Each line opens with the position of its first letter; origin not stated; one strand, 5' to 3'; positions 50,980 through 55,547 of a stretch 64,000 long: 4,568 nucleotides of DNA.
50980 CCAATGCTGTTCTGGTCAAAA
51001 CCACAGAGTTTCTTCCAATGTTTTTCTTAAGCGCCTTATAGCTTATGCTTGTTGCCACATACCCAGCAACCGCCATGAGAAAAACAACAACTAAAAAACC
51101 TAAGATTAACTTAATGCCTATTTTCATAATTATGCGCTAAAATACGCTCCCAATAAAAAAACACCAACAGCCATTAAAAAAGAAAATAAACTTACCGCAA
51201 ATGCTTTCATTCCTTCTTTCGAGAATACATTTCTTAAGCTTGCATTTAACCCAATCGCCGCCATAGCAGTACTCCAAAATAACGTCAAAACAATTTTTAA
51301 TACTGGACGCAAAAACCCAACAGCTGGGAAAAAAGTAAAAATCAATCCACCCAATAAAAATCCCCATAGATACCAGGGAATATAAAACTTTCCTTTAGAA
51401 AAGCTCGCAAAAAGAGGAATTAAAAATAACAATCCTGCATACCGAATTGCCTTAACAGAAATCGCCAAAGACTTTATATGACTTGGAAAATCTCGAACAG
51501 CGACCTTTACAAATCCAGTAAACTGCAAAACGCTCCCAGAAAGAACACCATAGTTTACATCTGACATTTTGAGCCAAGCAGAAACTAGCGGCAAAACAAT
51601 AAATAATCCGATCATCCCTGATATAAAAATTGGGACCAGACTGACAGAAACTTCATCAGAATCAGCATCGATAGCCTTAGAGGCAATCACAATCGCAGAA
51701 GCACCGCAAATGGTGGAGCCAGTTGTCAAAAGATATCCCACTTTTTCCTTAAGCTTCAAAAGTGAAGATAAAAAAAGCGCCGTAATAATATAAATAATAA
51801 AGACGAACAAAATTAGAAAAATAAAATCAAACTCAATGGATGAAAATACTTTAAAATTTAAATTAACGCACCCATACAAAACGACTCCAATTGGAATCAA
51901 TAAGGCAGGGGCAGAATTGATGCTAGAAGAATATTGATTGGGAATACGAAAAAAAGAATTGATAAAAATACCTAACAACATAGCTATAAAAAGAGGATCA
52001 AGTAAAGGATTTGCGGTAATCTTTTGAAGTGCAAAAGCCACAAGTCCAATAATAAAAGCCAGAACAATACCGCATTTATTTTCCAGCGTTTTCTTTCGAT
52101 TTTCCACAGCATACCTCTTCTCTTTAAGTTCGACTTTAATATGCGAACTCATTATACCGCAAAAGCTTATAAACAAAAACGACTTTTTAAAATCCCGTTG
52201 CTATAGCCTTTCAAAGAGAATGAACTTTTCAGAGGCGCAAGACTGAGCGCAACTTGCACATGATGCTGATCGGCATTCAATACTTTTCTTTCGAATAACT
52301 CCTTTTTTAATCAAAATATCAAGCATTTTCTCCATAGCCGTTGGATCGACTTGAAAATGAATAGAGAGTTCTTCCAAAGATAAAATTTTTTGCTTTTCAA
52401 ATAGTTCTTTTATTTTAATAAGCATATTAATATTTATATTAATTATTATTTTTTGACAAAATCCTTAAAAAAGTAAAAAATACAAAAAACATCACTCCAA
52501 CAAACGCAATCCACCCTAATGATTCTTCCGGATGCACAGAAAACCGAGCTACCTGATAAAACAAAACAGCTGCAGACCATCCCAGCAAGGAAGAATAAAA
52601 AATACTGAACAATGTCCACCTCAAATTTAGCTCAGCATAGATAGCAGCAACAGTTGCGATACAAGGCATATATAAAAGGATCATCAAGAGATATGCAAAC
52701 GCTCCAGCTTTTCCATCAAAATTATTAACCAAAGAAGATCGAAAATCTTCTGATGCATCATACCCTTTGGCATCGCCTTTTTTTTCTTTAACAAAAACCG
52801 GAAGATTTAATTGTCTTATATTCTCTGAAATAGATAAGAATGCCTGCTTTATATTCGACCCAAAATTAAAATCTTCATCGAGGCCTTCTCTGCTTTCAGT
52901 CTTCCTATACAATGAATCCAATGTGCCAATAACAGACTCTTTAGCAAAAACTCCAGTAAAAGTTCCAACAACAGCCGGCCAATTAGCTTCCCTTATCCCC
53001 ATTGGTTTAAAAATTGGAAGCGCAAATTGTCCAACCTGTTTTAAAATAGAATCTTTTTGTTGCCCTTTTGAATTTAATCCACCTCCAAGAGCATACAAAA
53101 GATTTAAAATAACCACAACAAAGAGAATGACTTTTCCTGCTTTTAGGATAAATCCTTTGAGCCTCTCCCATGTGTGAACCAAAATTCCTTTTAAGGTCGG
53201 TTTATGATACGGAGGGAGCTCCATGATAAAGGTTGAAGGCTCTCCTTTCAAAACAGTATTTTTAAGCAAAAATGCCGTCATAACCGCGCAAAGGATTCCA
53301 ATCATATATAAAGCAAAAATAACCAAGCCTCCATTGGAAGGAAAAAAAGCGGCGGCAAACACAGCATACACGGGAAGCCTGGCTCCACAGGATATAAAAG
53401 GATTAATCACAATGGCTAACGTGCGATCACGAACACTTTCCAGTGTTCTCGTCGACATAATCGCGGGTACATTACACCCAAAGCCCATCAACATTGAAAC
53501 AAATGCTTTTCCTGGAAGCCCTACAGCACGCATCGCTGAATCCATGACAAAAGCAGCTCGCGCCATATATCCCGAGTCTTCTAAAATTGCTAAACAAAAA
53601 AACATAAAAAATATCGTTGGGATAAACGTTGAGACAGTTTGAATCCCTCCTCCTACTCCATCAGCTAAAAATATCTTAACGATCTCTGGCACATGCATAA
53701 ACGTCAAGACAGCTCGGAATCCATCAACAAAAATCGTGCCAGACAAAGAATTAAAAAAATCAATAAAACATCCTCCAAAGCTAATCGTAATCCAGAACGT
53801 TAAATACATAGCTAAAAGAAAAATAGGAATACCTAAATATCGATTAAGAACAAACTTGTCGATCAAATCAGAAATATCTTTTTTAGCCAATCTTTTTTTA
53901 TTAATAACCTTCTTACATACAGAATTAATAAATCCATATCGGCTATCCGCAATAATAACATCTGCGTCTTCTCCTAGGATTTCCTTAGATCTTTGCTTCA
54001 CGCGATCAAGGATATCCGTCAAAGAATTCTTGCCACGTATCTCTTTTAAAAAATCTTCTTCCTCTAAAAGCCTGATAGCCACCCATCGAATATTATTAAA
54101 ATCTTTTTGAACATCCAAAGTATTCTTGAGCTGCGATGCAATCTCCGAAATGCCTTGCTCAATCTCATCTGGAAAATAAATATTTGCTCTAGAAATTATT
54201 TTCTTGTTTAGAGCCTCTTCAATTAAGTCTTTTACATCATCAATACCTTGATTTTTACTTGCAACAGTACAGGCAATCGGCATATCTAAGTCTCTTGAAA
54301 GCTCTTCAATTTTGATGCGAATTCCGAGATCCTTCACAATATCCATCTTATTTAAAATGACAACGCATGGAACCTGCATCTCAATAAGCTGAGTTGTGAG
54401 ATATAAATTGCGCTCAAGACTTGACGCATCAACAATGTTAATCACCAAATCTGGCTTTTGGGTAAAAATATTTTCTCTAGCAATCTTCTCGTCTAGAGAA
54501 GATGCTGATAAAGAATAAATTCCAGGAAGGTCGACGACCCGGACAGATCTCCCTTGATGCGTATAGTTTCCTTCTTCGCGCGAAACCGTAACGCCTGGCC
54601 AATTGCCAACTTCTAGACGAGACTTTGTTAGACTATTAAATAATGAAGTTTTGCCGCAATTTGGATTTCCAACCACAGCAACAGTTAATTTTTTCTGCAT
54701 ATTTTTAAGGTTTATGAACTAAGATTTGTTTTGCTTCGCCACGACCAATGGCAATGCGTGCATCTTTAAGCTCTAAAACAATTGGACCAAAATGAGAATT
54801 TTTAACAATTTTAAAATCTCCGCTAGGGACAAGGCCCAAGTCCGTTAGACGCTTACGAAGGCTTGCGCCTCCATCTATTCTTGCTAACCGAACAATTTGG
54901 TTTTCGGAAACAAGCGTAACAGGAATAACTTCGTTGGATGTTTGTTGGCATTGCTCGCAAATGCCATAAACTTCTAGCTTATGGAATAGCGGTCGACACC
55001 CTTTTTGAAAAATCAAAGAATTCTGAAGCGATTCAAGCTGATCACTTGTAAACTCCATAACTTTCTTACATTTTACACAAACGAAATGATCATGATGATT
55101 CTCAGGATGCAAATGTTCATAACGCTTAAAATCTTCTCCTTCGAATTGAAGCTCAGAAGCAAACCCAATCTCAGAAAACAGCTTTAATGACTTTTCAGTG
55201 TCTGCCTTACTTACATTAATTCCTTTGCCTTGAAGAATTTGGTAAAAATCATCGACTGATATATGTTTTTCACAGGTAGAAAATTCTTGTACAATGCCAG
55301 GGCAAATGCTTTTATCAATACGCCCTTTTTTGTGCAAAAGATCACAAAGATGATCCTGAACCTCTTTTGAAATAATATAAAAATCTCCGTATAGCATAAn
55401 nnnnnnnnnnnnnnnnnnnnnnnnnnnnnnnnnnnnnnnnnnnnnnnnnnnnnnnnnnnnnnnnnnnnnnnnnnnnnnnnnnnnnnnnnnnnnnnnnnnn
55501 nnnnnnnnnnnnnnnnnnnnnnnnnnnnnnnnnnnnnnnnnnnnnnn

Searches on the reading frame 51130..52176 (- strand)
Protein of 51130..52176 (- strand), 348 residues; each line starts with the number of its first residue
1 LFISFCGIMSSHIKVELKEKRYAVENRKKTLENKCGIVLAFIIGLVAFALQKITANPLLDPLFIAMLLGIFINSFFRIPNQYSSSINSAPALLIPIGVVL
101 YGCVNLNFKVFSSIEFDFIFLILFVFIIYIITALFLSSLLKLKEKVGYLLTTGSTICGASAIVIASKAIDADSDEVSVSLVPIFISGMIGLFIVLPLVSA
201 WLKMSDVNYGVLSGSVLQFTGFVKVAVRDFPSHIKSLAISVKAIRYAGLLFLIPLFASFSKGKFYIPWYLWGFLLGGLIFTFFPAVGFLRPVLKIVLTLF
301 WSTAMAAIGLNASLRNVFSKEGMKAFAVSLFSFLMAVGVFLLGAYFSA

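Call 3: search_protein_families(library=pfam, proteins=[window:51130-52176:-], max_evalue=0.01)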
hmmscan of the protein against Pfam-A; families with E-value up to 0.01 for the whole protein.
window:51130-52176:- (348 aa): 1 family
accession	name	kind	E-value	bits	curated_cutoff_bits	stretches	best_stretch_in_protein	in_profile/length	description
PF03601.19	Cons_hypoth698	-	2.8e-45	155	24.5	1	36-327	2-302/304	Conserved hypothetical protein 698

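Call 4: search_protein_families(library=ncbifam, proteins=[window:51130-52176:-], max_evalue=0.01)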
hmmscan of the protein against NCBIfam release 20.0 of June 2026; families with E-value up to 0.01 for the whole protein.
window:51130-52176:- (348 aa): 1 family
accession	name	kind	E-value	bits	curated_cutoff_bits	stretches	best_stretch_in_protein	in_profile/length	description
TIGR00698.1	TIGR00698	subfamily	6.9e-36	124.1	232.6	1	37-339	7-323/335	YeiH family putative sulfate export transporter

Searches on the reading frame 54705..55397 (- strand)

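Call 8: search_protein_families(library=pfam, proteins=[window:54705-55397:-], max_evalue=0.001)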
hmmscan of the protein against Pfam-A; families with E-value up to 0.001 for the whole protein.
window:54705-55397:- (230 aa): 2 families
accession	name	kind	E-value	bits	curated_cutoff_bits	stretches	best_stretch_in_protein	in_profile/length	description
PF01475.25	FUR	-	4.5e-19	69.2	23.1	1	35-144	13-121/121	Ferric uptake regulator family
PF04023.20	FeoA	-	1.6e-13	51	23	1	160-228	3-73/74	FeoA domain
